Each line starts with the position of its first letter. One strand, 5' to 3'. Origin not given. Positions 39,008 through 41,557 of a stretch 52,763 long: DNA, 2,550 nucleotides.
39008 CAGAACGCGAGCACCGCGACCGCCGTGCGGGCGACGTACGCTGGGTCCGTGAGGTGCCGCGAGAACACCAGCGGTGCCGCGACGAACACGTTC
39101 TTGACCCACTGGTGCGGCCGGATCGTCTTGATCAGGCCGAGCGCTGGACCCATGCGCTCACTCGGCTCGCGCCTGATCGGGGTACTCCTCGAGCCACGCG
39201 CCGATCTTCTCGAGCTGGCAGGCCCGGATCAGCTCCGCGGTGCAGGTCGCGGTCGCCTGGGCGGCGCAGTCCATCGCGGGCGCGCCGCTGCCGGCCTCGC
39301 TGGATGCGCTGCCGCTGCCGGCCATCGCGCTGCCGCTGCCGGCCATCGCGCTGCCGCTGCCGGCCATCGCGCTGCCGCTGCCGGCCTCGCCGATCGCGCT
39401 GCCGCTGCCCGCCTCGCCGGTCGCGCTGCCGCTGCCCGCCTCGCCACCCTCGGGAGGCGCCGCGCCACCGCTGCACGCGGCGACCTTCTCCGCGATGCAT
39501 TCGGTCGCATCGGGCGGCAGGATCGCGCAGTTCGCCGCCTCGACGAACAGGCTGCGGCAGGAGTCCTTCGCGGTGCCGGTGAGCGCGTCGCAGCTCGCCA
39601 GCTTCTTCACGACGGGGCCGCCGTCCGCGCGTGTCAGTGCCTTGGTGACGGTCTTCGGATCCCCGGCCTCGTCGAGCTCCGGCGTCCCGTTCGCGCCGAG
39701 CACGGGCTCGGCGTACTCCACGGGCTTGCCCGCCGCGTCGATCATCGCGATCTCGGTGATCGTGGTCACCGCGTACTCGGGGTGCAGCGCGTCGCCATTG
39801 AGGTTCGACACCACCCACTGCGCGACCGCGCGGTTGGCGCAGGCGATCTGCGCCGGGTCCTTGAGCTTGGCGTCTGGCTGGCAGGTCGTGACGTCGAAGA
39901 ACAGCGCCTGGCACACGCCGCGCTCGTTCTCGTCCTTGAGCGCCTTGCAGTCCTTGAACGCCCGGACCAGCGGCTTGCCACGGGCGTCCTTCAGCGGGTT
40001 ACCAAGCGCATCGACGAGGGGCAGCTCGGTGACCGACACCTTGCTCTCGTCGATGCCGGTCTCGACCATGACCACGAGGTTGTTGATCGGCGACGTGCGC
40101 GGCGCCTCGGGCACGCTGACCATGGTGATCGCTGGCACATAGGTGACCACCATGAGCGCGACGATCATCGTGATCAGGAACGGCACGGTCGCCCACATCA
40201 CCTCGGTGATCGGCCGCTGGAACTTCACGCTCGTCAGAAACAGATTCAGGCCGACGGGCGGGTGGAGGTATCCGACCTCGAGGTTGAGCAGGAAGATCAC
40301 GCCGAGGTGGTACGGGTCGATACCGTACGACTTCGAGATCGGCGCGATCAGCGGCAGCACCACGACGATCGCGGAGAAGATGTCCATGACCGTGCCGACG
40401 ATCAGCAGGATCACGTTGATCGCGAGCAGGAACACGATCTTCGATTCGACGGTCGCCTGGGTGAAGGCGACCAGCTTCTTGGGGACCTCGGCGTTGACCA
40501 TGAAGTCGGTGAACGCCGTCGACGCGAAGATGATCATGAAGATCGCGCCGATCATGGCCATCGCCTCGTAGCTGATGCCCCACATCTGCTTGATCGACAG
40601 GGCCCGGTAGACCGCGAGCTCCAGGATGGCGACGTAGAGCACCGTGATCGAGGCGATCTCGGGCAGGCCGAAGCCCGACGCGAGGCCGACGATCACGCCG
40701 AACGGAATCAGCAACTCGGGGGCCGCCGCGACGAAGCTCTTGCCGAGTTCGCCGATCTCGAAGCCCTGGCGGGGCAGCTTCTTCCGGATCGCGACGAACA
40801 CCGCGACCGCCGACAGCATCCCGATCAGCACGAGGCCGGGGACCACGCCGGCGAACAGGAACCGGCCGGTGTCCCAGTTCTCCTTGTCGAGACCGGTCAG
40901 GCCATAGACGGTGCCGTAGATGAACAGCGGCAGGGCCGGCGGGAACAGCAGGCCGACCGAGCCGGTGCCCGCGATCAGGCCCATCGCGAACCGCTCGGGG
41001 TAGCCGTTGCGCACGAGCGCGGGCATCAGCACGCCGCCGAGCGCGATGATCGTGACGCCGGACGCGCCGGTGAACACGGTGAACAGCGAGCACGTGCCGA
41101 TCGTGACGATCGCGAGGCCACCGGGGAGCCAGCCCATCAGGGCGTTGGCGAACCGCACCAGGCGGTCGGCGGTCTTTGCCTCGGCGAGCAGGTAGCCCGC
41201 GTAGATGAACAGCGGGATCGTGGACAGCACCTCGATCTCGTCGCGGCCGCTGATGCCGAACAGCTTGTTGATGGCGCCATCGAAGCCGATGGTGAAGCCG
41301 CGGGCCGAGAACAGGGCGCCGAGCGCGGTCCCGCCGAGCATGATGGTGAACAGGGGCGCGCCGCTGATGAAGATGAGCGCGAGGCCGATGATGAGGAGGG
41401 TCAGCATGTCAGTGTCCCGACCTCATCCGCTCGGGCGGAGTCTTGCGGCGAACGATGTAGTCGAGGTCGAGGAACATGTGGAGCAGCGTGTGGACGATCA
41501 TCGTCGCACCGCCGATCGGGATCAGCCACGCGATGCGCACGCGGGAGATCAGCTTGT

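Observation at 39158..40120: TRAP permease DctM carries a large Cys-rich extracytoplasmic C-terminal domain plus a Gly/Ser tandem repeat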

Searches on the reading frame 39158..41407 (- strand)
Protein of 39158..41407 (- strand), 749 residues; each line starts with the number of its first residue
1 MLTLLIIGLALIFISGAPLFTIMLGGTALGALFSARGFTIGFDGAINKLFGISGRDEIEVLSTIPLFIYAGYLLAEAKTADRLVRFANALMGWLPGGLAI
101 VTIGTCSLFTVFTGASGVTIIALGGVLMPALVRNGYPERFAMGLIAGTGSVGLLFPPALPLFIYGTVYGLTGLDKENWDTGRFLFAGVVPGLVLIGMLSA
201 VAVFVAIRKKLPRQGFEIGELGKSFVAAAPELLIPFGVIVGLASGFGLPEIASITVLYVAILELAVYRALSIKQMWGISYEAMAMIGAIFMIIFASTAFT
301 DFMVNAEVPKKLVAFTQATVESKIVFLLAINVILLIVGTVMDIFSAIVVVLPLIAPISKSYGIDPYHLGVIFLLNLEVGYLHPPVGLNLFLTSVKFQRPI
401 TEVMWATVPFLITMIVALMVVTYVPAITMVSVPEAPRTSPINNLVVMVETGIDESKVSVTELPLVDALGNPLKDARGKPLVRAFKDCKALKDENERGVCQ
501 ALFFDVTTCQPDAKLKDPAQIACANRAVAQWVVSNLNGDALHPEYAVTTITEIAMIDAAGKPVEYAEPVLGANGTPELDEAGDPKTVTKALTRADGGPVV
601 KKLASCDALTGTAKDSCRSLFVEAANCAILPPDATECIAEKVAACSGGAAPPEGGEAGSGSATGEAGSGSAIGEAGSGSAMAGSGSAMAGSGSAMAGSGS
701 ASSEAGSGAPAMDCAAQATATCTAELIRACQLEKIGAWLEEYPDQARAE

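Call 3: search_protein_families(library=pfam, proteins=[window:39158-41407:-], max_evalue=0.01)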
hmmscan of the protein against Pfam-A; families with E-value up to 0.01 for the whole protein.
window:39158-41407:- (749 aa): 1 family
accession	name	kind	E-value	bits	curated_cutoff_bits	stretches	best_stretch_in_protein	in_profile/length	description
PF06808.19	DctM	-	2.6e-73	247.6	23.8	1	6-427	13-413/413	Tripartite ATP-independent periplasmic transporter, DctM component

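Call 7: search_protein_families(library=ncbifam, proteins=[window:39158-41407:-], max_evalue=0.01)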
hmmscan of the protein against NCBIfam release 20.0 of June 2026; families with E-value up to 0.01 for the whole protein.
window:39158-41407:- (749 aa): 2 families
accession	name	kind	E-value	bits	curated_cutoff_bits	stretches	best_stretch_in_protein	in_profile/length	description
TIGR00786.1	dctM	subfamily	3.4e-92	309.3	268.45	1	56-429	36-402/405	TRAP transporter large permease subunit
NF011634.1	PRK15060.1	equivalog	4.1e-36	124.9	800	1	42-429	38-418/425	2,3-diketo-L-gulonate TRAP transporter large permease YiaN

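Call 11: search_solved_structures(query=window:39161-41407:-, max_evalue=0.001, show_alignments=1)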
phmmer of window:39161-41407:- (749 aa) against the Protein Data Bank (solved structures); distinct sequences matched with E-value up to 0.001: 5.
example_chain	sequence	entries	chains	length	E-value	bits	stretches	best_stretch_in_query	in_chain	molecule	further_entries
9pym_A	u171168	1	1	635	8.1e-52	179.9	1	8-429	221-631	Isethionate TRAP transporter permease protein DctMQ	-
7qha_B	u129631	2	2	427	1.4e-38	136.1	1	4-430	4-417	Putative TRAP-type C4-dicarboxylate transport system, large permease component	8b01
7qe5_A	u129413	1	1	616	6.2e-37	130.7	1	43-428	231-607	Sialic acid TRAP transporter permease protein SiaT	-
8thi_A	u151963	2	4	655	7.4e-37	130.4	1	43-428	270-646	Sialic acid TRAP transporter permease protein SiaT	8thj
8y4w_A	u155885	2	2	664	5.9e-33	117.5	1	53-429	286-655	N-acetylneuraminate transporter small subunit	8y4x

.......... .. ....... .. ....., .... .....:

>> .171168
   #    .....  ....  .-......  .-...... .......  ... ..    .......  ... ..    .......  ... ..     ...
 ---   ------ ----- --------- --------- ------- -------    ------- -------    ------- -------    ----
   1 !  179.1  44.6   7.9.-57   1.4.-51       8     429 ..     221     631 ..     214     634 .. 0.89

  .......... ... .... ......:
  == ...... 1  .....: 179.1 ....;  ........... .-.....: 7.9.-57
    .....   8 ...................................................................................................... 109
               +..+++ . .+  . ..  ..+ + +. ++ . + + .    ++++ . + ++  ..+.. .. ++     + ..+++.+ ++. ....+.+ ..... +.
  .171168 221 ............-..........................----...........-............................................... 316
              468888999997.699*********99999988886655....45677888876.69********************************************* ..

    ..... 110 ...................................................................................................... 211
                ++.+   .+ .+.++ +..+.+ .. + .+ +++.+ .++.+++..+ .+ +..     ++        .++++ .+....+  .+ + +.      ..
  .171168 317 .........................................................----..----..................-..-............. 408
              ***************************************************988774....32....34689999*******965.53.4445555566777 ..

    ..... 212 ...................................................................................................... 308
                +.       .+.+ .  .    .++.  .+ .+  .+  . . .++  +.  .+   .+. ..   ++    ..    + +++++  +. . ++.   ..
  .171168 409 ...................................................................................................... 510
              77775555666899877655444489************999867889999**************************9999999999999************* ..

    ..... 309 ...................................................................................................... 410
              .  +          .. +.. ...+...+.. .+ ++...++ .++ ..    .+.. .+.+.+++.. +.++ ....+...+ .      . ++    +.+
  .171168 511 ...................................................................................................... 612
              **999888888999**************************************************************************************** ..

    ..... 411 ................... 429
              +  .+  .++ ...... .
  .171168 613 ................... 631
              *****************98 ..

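Call 33: find_homologous_proteins(query=window:39161-41407:-, max_evalue=1e-30)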
Query window:39161-41407:- (749 aa): 7560 proteins with E <= 1e-30 among 8000 candidates; the best 120 are listed.
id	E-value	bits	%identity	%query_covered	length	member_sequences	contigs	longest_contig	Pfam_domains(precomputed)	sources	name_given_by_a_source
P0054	0.0e+0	1171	79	85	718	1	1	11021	PF06808.19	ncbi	-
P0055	0.0e+0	1149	70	98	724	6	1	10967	PF06808.19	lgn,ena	-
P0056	0.0e+0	1146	72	98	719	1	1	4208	PF06808.19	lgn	-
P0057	0.0e+0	1120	69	100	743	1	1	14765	PF06808.19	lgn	-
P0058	0.0e+0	1112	70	98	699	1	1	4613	PF06808.19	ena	-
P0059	0.0e+0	1102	66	100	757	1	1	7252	PF06808.19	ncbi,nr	ncbi:MAG: TRAP transporter large permease [Kofleriaceae bacterium]|nr:TRAP transporter large permeas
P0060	0.0e+0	1089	69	100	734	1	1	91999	PF06808.19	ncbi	-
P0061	0.0e+0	1012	65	100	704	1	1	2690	PF06808.19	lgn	-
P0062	7.5e-298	1008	66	86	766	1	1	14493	PF06808.19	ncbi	ncbi:MAG: TRAP transporter large permease [Kofleriaceae bacterium]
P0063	2.4e-297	1006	69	85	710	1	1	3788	PF06808.19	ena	-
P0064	1.6e-296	1004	69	86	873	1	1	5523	PF06808.19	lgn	-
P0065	3.5e-293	993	73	85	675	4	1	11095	PF06808.19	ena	-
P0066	1.2e-292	991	72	87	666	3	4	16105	PF06808.19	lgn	-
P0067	1.3e-292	991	63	99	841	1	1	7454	PF06808.19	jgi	jgi:tripartite ATP-independent transporter DctM subunit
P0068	1.9e-290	984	69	86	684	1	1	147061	PF06808.19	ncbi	ncbi:MAG: TRAP transporter large permease [Kofleriaceae bacterium]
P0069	4.6e-290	982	68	86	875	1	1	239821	PF06808.19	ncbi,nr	ncbi:MAG: TRAP transporter large permease [Myxococcales bacterium]|nr:TRAP transporter large permeas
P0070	1.3e-289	981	67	85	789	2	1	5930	PF06808.19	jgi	jgi:tripartite ATP-independent transporter DctM subunit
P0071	3.4e-288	976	69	86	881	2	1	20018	PF06808.19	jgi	-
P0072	2.0e-287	974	68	87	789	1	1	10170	PF06808.19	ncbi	-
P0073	2.1e-287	974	61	100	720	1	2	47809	PF06808.19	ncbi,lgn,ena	-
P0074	3.9e-287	973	68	84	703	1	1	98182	PF06808.19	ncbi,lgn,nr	ncbi:MAG TPA: TRAP transporter large permease [Kofleriaceae bacterium]|nr:TRAP transporter large per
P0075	4.1e-287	973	68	90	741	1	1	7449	PF06808.19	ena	-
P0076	1.1e-285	968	63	99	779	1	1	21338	PF06808.19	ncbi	-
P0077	8.6e-285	965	70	85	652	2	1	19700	PF06808.19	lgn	-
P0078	4.2e-284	963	65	82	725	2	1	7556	PF06808.19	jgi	jgi:C4-dicarboxylate transporter DctM subunit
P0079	9.0e-284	962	69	84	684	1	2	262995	PF06808.19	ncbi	ncbi:MAG: TRAP transporter large permease [Kofleriaceae bacterium]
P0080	1.2e-283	961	66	91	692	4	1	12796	PF06808.19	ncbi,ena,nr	ncbi:MAG TPA: TRAP transporter large permease [Kofleriaceae bacterium]|nr:TRAP transporter large per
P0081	5.2e-283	959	64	99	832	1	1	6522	PF06808.19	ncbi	-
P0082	8.6e-283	958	68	88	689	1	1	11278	PF06808.19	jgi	jgi:tripartite ATP-independent transporter DctM subunit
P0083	9.5e-283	958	68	84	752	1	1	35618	PF06808.19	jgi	jgi:C4-dicarboxylate transporter, DctM subunit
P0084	6.5e-282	955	62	100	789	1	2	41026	PF06808.19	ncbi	-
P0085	1.8e-281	954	69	86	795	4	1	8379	PF06808.19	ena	-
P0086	3.5e-281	953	62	98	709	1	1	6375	PF06808.19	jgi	jgi:C4-dicarboxylate transporter, DctM subunit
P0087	4.7e-281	953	67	89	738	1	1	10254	PF06808.19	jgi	jgi:C4-dicarboxylate transporter DctM subunit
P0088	3.2e-279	947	65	87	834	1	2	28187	PF06808.19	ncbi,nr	ncbi:MAG: TRAP transporter large permease [Deltaproteobacteria bacterium]|nr:TRAP transporter large 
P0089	2.5e-277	940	70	86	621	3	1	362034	PF06808.19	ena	-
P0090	2.8e-277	940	68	87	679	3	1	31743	PF06808.19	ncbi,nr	ncbi:MAG TPA: TRAP transporter large permease, partial [Kofleriaceae bacterium]|nr:TRAP transporter 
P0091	1.1e-276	938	67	88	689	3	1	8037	PF06808.19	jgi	jgi:tripartite ATP-independent transporter DctM subunit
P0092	1.3e-275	935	66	88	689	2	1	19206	PF06808.19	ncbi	-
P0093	6.6e-275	932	67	86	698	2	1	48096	PF06808.19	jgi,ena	-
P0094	2.2e-274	931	69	86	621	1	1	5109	PF06808.19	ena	-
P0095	6.6e-274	929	70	86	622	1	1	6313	PF06808.19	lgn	-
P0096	3.5e-273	927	66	87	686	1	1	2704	PF06808.19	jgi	-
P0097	8.7e-273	925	68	85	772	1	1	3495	PF06808.19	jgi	jgi:C4-dicarboxylate transporter, DctM subunit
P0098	4.0e-272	923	66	85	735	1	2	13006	PF06808.19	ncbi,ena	-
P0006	5.7e-270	916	62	97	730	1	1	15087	PF06808.19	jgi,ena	-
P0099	7.1e-270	916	65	87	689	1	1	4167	PF06808.19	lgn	-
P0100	2.2e-269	914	69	81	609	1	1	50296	PF06808.19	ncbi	ncbi:MAG: TRAP transporter large permease, partial [Kofleriaceae bacterium]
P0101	1.5e-268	911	66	87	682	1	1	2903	PF06808.19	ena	-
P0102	1.9e-268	911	66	87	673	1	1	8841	PF06808.19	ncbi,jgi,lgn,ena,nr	ncbi:MAG TPA: TRAP transporter large permease [Kofleriaceae bacterium]|nr:TRAP transporter large per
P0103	1.3e-267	908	66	85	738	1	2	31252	PF06808.19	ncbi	-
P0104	1.7e-267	908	75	76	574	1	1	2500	PF06808.19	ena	-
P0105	2.1e-267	907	68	86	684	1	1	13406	PF06808.19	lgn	-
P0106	5.9e-263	893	64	88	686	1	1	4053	PF06808.19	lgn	-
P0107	2.2e-261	888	65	85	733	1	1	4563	PF06808.19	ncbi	-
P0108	1.1e-259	882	63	84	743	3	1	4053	PF06808.19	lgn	-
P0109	1.1e-258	879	65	85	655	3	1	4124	PF06808.19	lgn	-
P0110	1.1e-256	872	63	85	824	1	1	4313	PF06808.19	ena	-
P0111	1.9e-256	871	65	85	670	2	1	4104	PF06808.19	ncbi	-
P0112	2.6e-256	871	62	86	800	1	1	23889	PF06808.19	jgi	-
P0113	1.1e-255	869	65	86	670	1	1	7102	PF06808.19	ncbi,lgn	-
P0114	9.4e-255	866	58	98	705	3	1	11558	PF06808.19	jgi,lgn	-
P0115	9.6e-255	866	65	85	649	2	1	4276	PF06808.19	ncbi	-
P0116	5.2e-254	863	59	97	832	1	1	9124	PF06808.19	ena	-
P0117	4.7e-253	860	65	86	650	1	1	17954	PF06808.19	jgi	jgi:C4-dicarboxylate transporter DctM subunit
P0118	5.2e-253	860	56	100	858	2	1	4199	PF06808.19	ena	-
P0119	3.1e-252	857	65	85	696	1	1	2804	PF06808.19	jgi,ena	-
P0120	4.0e-252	857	64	85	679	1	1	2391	PF06808.19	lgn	-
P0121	1.8e-251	855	60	90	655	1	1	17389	PF06808.19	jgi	-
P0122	2.1e-251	855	63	90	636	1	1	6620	PF06808.19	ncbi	-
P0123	4.3e-251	854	63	87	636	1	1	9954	PF06808.19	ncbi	-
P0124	8.3e-250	849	63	87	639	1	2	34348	PF06808.19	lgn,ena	-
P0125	9.7e-250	849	62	86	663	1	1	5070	PF06808.19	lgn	-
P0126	1.3e-249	849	65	85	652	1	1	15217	PF06808.19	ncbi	ncbi:MAG TPA: TRAP transporter large permease [Kofleriaceae bacterium]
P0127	1.7e-249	848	63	85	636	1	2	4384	PF06808.19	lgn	-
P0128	3.0e-249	847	64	85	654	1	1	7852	PF06808.19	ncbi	-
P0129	3.8e-249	847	63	85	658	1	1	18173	PF06808.19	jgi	jgi:tripartite ATP-independent transporter DctM subunit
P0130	4.0e-249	847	64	85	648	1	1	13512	PF06808.19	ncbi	-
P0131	5.1e-249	847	62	85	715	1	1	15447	PF06808.19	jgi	jgi:C4-dicarboxylate transporter, DctM subunit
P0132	1.3e-248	845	64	85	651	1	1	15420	PF06808.19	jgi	-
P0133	1.6e-248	845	64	86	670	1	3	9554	PF06808.19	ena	-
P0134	1.9e-248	845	63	85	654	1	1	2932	PF06808.19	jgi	jgi:C4-dicarboxylate transporter, DctM subunit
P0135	2.2e-248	845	57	98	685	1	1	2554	PF06808.19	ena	-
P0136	2.6e-248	844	77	67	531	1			PF06808.19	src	-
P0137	4.0e-248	844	57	99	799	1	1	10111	PF06808.19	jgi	jgi:C4-dicarboxylate transporter, DctM subunit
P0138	4.6e-248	844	62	84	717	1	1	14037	PF06808.19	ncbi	-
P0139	4.9e-248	843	62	85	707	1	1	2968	PF06808.19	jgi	jgi:tripartite ATP-independent transporter DctM subunit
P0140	6.1e-248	843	64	85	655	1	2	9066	PF06808.19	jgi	jgi:tripartite ATP-independent transporter DctM subunit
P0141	8.2e-248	843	59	89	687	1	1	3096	PF06808.19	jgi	jgi:C4-dicarboxylate transporter DctM subunit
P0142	1.7e-247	842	58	100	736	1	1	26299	PF06808.19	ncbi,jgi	jgi:tripartite ATP-independent transporter DctM subunit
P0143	1.8e-247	842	62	87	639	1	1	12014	PF06808.19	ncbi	-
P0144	2.0e-247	841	56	100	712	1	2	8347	PF06808.19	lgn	-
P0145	4.0e-247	840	63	84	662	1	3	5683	PF06808.19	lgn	-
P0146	4.1e-247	840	63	85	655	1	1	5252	PF06808.19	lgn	-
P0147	3.7e-246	837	62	87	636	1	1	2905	PF06808.19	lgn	-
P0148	4.2e-246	837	63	86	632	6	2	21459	PF06808.19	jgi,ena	-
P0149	5.1e-246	837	63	85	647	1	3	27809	PF06808.19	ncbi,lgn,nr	ncbi:MAG: TRAP transporter large permease [Deltaproteobacteria bacterium]|nr:TRAP transporter large 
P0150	5.1e-246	837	63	85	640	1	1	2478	PF06808.19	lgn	-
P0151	7.0e-246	836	64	85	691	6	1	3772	PF06808.19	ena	-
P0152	2.3e-245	835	62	85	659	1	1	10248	PF06808.19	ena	-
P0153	3.1e-245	834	61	93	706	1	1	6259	PF06808.19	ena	-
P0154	3.2e-245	834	63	85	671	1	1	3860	PF06808.19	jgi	-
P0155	1.0e-244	832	64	85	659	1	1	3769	PF06808.19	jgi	jgi:tripartite ATP-independent transporter DctM subunit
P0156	1.1e-244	832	64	84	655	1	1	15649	PF06808.19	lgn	-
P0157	1.4e-244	832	64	84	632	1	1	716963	PF06808.19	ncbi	-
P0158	1.6e-244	832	62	85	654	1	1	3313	PF06808.19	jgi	jgi:C4-dicarboxylate transporter DctM subunit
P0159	2.2e-244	831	63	85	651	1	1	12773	PF06808.19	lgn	-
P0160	2.4e-244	831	63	87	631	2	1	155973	PF06808.19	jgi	jgi:C4-dicarboxylate transporter, DctM subunit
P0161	2.5e-244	831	61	86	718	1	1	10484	PF06808.19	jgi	jgi:tripartite ATP-independent transporter DctM subunit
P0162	2.6e-244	831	63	84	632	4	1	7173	PF06808.19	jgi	jgi:tripartite ATP-independent transporter DctM subunit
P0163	3.2e-244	831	55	98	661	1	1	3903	PF06808.19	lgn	-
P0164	3.4e-244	831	64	86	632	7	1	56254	PF06808.19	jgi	jgi:tripartite ATP-independent transporter DctM subunit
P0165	6.2e-244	830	63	86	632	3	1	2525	PF06808.19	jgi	-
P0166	9.3e-244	829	55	98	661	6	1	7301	PF06808.19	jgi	jgi:C4-dicarboxylate transporter DctM subunit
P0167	1.5e-243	829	63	85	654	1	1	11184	PF06808.19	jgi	jgi:tripartite ATP-independent transporter DctM subunit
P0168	1.5e-243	829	63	85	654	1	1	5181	PF06808.19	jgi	jgi:C4-dicarboxylate transporter, DctM subunit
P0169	4.7e-243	827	62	85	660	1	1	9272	PF06808.19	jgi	jgi:C4-dicarboxylate transporter, DctM subunit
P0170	4.9e-243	827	64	85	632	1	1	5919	PF06808.19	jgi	-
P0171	1.5e-242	825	62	86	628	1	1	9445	PF06808.19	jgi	jgi:C4-dicarboxylate transporter DctM subunit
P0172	1.6e-242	825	62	86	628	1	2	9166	PF06808.19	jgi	jgi:C4-dicarboxylate transporter DctM subunit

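Call 49: search_protein_families(library=ncbifam, proteins=[P0069, P0070, P0118], max_evalue=0.1)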
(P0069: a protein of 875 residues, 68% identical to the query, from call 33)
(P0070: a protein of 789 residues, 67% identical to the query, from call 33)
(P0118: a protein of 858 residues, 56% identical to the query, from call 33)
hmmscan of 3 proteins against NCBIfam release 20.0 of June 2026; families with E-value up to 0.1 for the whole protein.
P0069 (875 aa): 3 families
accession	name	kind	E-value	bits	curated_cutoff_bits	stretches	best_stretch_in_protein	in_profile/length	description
TIGR00786.1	dctM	subfamily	1.1e-92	310.9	268.45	1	61-433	40-402/405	TRAP transporter large permease subunit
NF011634.1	PRK15060.1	equivalog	4.2e-36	124.9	800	1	8-435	10-420/425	2,3-diketo-L-gulonate TRAP transporter large permease YiaN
TIGR03901.2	MYXO-CTERM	domain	0.0008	19.7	20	1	843-870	2-34/34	MYXO-CTERM sorting domain-containing protein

P0070 (789 aa): 5 families
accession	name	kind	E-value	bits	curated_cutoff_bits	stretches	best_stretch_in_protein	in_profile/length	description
TIGR00786.1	dctM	subfamily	3.2e-92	309.4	268.45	1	61-435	40-404/405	TRAP transporter large permease subunit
NF011634.1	PRK15060.1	equivalog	9.6e-35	120.4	800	1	52-435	48-420/425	2,3-diketo-L-gulonate TRAP transporter large permease YiaN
TIGR03901.2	MYXO-CTERM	domain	0.0021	18.4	20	1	758-784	5-34/34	MYXO-CTERM sorting domain-containing protein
NF038033.1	FEA1_rel_lipo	equivalog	0.027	13.2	250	1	664-725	30-91/406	FEA1-related lipoprotein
TIGR03382.1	GC_trans_RRR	domain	0.047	14.3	15.85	1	758-783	1-26/27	MYXO-CTERM sorting domain-containing protein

P0118 (858 aa): 3 families
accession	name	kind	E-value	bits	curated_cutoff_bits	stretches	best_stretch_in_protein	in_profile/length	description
TIGR00786.1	dctM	subfamily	5.7e-91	305.3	268.45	1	44-432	26-402/405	TRAP transporter large permease subunit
NF011634.1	PRK15060.1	equivalog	1.1e-34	120.2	800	1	7-437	3-423/425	2,3-diketo-L-gulonate TRAP transporter large permease YiaN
TIGR03382.1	GC_trans_RRR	domain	0.017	15.8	15.85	1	828-854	1-27/27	MYXO-CTERM sorting domain-containing protein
